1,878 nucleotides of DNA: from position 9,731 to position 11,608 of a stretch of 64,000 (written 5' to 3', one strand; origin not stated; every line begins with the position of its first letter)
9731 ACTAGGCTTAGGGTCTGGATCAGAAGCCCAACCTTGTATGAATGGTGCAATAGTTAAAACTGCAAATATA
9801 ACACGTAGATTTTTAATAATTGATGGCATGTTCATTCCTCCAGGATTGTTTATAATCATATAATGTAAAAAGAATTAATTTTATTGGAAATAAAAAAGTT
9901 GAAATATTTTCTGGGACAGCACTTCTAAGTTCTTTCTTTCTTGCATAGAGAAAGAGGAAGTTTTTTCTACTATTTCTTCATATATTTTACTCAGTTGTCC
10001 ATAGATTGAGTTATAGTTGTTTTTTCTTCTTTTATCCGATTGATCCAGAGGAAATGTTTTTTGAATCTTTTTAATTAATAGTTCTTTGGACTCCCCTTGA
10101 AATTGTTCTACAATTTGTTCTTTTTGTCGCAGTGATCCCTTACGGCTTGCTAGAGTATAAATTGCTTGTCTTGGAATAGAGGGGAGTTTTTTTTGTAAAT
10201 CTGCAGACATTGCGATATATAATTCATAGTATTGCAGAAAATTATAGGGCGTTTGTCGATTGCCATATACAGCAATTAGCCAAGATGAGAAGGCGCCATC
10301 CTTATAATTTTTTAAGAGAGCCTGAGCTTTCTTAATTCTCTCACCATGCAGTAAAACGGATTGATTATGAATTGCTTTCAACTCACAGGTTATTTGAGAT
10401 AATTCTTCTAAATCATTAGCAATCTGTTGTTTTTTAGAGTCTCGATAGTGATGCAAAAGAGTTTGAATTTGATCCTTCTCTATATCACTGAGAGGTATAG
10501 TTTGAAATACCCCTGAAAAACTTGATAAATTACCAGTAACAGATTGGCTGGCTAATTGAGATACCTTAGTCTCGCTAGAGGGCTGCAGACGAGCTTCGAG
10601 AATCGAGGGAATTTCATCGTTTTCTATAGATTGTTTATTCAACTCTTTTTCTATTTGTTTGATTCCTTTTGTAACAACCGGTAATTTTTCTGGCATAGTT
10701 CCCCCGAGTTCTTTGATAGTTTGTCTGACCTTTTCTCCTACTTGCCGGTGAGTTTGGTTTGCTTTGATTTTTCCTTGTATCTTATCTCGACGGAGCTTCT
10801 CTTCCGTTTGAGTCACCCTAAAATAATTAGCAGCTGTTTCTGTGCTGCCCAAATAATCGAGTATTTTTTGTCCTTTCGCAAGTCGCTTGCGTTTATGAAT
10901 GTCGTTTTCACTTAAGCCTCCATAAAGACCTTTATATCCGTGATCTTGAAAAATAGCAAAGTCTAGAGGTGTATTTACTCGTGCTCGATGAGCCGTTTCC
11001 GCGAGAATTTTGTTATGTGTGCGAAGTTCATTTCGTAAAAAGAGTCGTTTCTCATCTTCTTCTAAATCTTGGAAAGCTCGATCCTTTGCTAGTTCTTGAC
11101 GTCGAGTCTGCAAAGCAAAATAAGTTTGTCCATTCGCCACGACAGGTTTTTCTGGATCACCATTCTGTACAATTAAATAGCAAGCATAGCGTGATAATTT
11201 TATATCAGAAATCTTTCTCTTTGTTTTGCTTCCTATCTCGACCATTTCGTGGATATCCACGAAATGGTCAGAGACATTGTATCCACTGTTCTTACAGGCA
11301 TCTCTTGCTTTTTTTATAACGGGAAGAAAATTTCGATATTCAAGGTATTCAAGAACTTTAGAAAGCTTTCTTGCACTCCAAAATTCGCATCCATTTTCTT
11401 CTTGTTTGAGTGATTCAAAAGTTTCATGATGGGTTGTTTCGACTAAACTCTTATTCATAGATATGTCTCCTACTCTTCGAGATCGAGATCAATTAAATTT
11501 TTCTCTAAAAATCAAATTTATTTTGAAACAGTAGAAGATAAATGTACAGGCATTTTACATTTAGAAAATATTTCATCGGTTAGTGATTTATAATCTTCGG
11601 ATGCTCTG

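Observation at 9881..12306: Chromosomal ParA plus a full-length DinD fused to a pGP6-D/CT583-type domain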

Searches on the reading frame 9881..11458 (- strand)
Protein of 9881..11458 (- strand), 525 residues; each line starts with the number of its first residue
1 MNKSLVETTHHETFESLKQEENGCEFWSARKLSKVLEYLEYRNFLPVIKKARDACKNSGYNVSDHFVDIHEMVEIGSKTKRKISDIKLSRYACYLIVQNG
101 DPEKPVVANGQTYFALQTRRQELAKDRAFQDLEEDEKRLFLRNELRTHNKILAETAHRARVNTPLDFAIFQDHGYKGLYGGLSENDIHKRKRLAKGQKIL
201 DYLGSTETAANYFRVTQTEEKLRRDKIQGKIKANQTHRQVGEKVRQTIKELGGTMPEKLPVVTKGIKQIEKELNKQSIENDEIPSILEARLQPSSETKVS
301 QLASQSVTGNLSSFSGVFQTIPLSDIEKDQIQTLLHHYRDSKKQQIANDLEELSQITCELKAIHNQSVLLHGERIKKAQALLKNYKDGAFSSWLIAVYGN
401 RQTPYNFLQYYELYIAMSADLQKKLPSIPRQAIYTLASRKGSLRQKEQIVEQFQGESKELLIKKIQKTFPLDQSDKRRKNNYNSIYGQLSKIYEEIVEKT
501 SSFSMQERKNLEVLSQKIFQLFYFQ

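Call 3: search_protein_families(library=pfam, proteins=[window:9881-11458:-], max_evalue=0.1)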
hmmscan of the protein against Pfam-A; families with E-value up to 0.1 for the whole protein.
window:9881-11458:- (525 aa): 4 families
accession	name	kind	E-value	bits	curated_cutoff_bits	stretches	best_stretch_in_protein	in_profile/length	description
PF03677.18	UPF0137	-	8.5e-77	258.6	34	1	283-517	4-236/237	Uncharacterised protein family (UPF0137)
PF02498.22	Bro-N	-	1.1e-06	29.6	25.6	1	20-110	7-88/96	BRO family, N-terminal domain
PF06881.16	Elongin_A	-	0.049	14.6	29.8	0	442-509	23-87/105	RNA polymerase II transcription factor SIII (Elongin) subunit A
PF12228.14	DUF3604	-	0.066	12.1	20.4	0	150-234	41-125/591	Protein of unknown function (DUF3604)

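Call 4: search_protein_families(library=ncbifam, proteins=[window:9881-11458:-], max_evalue=0.1)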
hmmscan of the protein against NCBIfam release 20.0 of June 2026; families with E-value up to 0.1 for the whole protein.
window:9881-11458:- (525 aa): 3 families
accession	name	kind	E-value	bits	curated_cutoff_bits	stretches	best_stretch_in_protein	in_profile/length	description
NF008573.0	PRK11525.1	equivalog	3.1e-126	420.6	242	1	6-277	5-277/288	DNA damage-inducible protein D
TIGR04471.1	rSAM_mob_pairA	equivalog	0.095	12.2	355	0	161-238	61-138/220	radical SAM mobile pair protein A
NF041439.1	TraE_Enteroc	subfamily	0.096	13.2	100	0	326-382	35-91/99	type IV conjugative transfer system protein TraE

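Call 5: find_homologous_proteins(query=window:9881-11458:-, max_evalue=0.00001)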
Query window:9881-11458:- (525 aa): 5592 proteins with E <= 0.00001 among 8000 candidates; the best 120 are listed.
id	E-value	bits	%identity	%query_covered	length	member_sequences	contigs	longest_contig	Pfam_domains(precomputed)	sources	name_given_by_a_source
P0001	0.0e+0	1122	100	97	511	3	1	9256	PF02498.23,PF03677.19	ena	-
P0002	0.0e+0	1071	92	100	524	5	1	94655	PF02498.23,PF03677.19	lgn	-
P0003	0.0e+0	1042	90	100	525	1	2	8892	PF02498.23,PF03677.19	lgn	-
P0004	0.0e+0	1031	90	100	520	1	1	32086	PF02498.23,PF03677.19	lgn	-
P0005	3.1e-276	935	81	99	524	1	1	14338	PF02498.23,PF03677.19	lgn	-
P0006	9.6e-272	920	78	100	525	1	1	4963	PF02498.23,PF03677.19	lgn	-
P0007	1.2e-266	903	79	99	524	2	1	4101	PF02498.23,PF03677.19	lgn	-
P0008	7.3e-266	901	78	100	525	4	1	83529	PF02498.23,PF03677.19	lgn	-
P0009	1.5e-265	900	78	100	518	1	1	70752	PF02498.23,PF03677.19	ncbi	ncbi:MAG: DNA damage-inducible protein D [Chlamydiales bacterium]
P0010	2.6e-264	895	78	99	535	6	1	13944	PF02498.23,PF03677.19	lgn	-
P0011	7.9e-256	868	75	99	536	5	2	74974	PF02498.23,PF03677.19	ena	-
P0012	1.6e-248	843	76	96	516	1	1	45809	PF02498.23,PF03677.19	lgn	-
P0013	1.2e-140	488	62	51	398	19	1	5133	PF02498.23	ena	-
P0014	5.1e-134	466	74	53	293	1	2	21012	PF02498.23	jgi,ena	-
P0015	3.2e-133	463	65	50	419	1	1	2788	PF02498.23,PF01194.23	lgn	-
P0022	2.4e-127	444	63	48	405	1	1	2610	PF02498.23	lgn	-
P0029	2.2e-125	437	61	50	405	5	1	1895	PF02498.23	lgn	-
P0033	1.4e-124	435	63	48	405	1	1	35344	PF02498.23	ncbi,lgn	-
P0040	2.6e-123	431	61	49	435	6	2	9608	PF02498.23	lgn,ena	-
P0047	1.1e-121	425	60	52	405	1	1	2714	PF02498.23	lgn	-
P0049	2.5e-121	424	60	51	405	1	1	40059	PF02498.23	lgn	-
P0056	5.8e-119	416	70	52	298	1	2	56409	PF02498.23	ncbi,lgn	ncbi:MAG: DNA damage-inducible protein D [Waddliaceae bacterium]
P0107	6.8e-113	396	67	51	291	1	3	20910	PF02498.23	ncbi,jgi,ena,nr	ncbi:MAG TPA: DNA damage-inducible protein D [Chlamydiales bacterium]|nr:DNA damage-inducible protei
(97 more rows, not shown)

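Call 9: find_encoding_contigs(protein=P0009, flank=8000, max_places=3)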
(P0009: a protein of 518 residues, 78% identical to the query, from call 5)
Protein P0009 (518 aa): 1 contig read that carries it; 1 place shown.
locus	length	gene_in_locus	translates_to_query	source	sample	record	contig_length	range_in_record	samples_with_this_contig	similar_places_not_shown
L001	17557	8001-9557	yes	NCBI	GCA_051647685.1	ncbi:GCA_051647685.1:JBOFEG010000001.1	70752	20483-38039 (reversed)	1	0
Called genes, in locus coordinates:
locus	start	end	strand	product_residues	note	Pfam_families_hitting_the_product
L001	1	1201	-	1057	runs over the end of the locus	PF04257:RecC_N, PF27451:RecC_4th, PF17946:RecC_C (weak)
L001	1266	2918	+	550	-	PF05977:MFS_3 (weak), PF07690:MFS_1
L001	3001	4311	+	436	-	-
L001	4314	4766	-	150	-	-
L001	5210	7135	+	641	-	PF02597:ThiS (faint), PF02824:TGS (weak), PF07973:tRNA_SAD, PF00587:tRNA-synt_2b, PF03129:HGTP_anticodon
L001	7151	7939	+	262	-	PF01656:CbiA, PF06564:CBP_BcsQ, PF09140:MipZ (faint), PF13614:AAA_31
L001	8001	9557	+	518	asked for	PF02498:Bro-N (weak), PF03677:UPF0137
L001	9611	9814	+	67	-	-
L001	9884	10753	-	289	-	PF00701:DHDPS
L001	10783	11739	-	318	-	PF07690:MFS_1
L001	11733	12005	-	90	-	PF07690:MFS_1 (weak)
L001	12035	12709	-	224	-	PF03167:UDG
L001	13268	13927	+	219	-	PF25084:LbH_EIF2B, PF00132:Hexapep, PF25087:GMPPB_C, PF24894:Hexapep_GlmU (weak)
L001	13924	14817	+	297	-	PF00348:polyprenyl_synt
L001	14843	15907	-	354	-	PF00154:RecA_N, PF06745:ATPase (faint), PF08423:Rad51, PF00005:ABC_tran (weak), PF01637:ATPase_2 (weak), PF02283:CobU (weak), PF21096:RecA_C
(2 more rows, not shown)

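Call 10: find_encoding_contigs(protein=P0011, flank=8000, max_places=3)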
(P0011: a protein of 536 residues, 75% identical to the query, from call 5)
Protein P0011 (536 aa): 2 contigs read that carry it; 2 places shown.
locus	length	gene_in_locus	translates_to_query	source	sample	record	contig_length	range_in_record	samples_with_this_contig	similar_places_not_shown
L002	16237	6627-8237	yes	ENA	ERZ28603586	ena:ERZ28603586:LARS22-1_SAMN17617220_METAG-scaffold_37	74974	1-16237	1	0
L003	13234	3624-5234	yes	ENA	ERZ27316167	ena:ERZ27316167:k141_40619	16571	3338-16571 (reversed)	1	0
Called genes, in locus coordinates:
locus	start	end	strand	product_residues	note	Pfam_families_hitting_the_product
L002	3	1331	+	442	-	?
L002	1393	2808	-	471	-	PF13401:AAA_22 (faint), PF00004:AAA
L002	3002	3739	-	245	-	-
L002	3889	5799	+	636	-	PF02597:ThiS (weak), PF07973:tRNA_SAD, PF00587:tRNA-synt_2b, PF03129:HGTP_anticodon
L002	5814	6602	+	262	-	PF01656:CbiA, PF06564:CBP_BcsQ, PF13614:AAA_31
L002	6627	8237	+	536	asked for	PF02498:Bro-N, PF03677:UPF0137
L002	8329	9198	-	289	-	PF00701:DHDPS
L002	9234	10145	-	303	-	PF07690:MFS_1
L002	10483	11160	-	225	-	PF03167:UDG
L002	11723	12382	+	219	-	PF00132:Hexapep, PF25084:LbH_EIF2B, PF24894:Hexapep_GlmU (weak), PF25087:GMPPB_C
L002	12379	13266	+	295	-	PF00348:polyprenyl_synt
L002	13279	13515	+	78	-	-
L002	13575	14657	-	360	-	PF06745:ATPase (faint), PF00154:RecA_N, PF08423:Rad51, PF00005:ABC_tran (weak), PF01637:ATPase_2 (weak), PF02283:CobU (weak), PF21096:RecA_C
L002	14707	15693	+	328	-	PF02685:Glucokinase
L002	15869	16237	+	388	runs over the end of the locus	PF05150:Legionella_OMP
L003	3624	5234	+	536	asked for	PF02498:Bro-N, PF03677:UPF0137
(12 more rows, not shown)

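Call 23: search_solved_structures(query=window:9881-11458:-, max_evalue=1, show_alignments=2)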
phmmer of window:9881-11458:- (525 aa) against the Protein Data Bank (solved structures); distinct sequences matched with E-value up to 1: 1.
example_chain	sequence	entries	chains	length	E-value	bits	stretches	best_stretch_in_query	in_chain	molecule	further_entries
2ory_A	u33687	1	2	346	0.76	11.8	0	287-339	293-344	Lipase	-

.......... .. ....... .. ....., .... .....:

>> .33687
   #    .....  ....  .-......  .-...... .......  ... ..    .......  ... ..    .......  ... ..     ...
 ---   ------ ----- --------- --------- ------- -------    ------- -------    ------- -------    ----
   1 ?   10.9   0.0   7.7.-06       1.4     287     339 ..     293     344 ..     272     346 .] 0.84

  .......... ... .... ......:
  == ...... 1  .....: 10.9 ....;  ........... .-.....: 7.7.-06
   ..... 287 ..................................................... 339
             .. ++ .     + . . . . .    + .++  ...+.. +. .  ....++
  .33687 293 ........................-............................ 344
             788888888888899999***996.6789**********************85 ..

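Call 24: search_protein_families(library=padloc, proteins=[window:9881-11458:-], max_evalue=0.01)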
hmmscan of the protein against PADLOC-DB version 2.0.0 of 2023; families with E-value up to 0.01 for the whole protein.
window:9881-11458:- (525 aa): 5 families
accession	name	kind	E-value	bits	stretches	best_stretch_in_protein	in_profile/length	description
PDLC04919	PDC-S13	-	7.2e-114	377.7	1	1-278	1-271/281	-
PDLC03083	Specificity_I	-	2.5e-102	341.2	1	14-298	6-291/717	Type I specificity subunit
PDLC04918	PDC-S13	-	2.3e-64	215.4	2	154-277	83-206/214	-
PDLC04871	PDC-S05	-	2.9e-30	103.5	1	11-126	11-127/468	-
PDLC04920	PDC-S13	-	1.1e-09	36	1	121-256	121-260/286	-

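Call 25: search_protein_families(library=phrogs, proteins=[window:9881-11458:-], max_evalue=0.001)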
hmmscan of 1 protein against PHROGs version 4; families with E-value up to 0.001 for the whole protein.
window:9881-11458:- (525 aa): 1 family
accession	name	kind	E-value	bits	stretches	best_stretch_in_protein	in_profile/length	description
phrog_8036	-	unknown function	4.2e-102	342.3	1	7-277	15-279/290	-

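Call 31: find_encoding_contigs(protein=P0002, flank=8000, max_places=2)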
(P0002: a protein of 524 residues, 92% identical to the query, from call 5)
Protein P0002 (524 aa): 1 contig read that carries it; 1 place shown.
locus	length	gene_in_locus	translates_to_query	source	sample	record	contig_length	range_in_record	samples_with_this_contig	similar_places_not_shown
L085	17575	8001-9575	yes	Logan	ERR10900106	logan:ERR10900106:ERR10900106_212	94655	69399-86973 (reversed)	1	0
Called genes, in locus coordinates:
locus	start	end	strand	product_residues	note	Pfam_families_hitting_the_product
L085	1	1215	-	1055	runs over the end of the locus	PF04257:RecC_N, PF27451:RecC_4th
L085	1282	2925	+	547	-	PF07690:MFS_1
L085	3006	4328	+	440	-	-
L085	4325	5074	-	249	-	-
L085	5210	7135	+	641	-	PF02824:TGS (weak), PF07973:tRNA_SAD, PF00587:tRNA-synt_2b, PF03129:HGTP_anticodon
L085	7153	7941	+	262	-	PF01656:CbiA, PF06564:CBP_BcsQ, PF09140:MipZ (faint), PF10609:ParA (weak), PF13614:AAA_31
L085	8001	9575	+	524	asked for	PF02498:Bro-N, PF03677:UPF0137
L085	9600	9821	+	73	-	-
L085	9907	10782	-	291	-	PF00701:DHDPS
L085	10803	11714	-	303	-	PF07690:MFS_1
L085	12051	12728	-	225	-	PF03167:UDG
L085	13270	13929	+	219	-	PF25084:LbH_EIF2B, PF00132:Hexapep, PF25087:GMPPB_C, PF24894:Hexapep_GlmU (weak)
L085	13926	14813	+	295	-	PF00348:polyprenyl_synt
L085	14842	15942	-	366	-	PF06745:ATPase (faint), PF00154:RecA_N, PF08423:Rad51, PF00005:ABC_tran (weak), PF01637:ATPase_2 (weak), PF02283:CobU (weak), PF21096:RecA_C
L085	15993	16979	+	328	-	PF02685:Glucokinase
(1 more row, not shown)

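Call 32: find_encoding_contigs(protein=P0004, flank=8000, max_places=2)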
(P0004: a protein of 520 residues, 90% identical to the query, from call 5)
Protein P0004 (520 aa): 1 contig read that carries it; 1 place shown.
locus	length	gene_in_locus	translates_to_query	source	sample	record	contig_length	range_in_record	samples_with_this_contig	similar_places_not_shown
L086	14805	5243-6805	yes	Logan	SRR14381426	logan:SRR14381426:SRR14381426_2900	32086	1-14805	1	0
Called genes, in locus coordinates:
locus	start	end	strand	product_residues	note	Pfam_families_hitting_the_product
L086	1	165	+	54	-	?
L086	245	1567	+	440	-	-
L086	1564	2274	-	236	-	-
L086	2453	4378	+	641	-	PF02597:ThiS (faint), PF02824:TGS (weak), PF07973:tRNA_SAD, PF00587:tRNA-synt_2b, PF03129:HGTP_anticodon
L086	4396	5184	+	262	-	PF01656:CbiA, PF06564:CBP_BcsQ, PF09140:MipZ (faint), PF10609:ParA (weak), PF13614:AAA_31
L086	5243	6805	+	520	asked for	PF02498:Bro-N, PF03677:UPF0137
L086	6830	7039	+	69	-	-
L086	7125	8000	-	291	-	PF00701:DHDPS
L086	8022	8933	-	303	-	PF07690:MFS_1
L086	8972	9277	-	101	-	PF07690:MFS_1 (weak)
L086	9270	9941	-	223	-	PF03167:UDG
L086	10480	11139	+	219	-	PF25084:LbH_EIF2B, PF00132:Hexapep, PF25087:GMPPB_C, PF24894:Hexapep_GlmU (weak)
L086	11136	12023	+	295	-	PF00348:polyprenyl_synt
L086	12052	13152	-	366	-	PF06745:ATPase (faint), PF00154:RecA_N, PF08423:Rad51, PF00005:ABC_tran (weak), PF01637:ATPase_2 (weak), PF02283:CobU (weak), PF21096:RecA_C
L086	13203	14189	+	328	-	PF02685:Glucokinase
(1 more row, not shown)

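Call 37: search_protein_families(library=pfam, proteins=[P0013, P0015, P0022, P0029, P0033, P0040, P0047, P0049], max_evalue=0.01)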
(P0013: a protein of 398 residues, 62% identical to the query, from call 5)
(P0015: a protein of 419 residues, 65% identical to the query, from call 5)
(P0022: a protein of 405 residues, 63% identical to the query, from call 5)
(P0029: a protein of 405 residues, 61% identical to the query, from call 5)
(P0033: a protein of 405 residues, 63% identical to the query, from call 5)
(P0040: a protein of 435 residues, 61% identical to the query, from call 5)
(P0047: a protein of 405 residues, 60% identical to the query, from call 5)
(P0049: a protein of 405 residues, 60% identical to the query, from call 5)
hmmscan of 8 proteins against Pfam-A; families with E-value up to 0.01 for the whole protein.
P0013 (398 aa): 1 family
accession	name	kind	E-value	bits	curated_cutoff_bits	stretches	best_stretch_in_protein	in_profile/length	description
PF02498.22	Bro-N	-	2.1e-20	73.5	25.6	2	137-230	3-88/96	BRO family, N-terminal domain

P0015 (419 aa): 2 families
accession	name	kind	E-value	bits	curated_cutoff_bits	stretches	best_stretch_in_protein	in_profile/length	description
PF02498.22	Bro-N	-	3.8e-20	72.7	25.6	2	22-114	7-94/96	BRO family, N-terminal domain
PF01194.22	RNA_pol_N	-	2.4e-05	24.8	26.9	0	182-221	6-45/58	RNA polymerases N / 8 kDa subunit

P0022 (405 aa): 1 family
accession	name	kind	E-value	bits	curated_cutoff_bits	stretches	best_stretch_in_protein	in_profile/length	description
PF02498.22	Bro-N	-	4e-20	72.7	25.6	2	17-109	4-88/96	BRO family, N-terminal domain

P0029 (405 aa): 1 family
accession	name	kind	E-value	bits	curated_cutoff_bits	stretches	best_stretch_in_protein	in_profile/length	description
PF02498.22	Bro-N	-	2.5e-16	60.5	25.6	2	22-113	9-95/96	BRO family, N-terminal domain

P0033 (405 aa): 2 families
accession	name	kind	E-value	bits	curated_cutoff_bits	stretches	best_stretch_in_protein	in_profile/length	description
PF02498.22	Bro-N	-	4.3e-18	66.1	25.6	2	22-109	9-88/96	BRO family, N-terminal domain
PF01194.22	RNA_pol_N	-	0.0042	17.7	26.9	0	54-93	6-45/58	RNA polymerases N / 8 kDa subunit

P0040 (435 aa): 2 families
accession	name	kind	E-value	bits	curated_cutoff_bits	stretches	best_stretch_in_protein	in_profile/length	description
PF02498.22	Bro-N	-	1.4e-18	67.7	25.6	2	51-139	8-88/96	BRO family, N-terminal domain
PF01194.22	RNA_pol_N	-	0.0011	19.5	26.9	0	84-123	6-45/58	RNA polymerases N / 8 kDa subunit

P0047 (405 aa): 1 family
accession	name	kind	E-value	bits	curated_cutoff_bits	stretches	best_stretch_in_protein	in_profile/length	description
PF02498.22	Bro-N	-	8.2e-18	65.3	25.6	2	139-231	1-85/96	BRO family, N-terminal domain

P0049 (405 aa): 1 family
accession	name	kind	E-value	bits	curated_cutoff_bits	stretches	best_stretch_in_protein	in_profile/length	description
PF02498.22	Bro-N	-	6.5e-18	65.6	25.6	2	22-109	9-88/96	BRO family, N-terminal domain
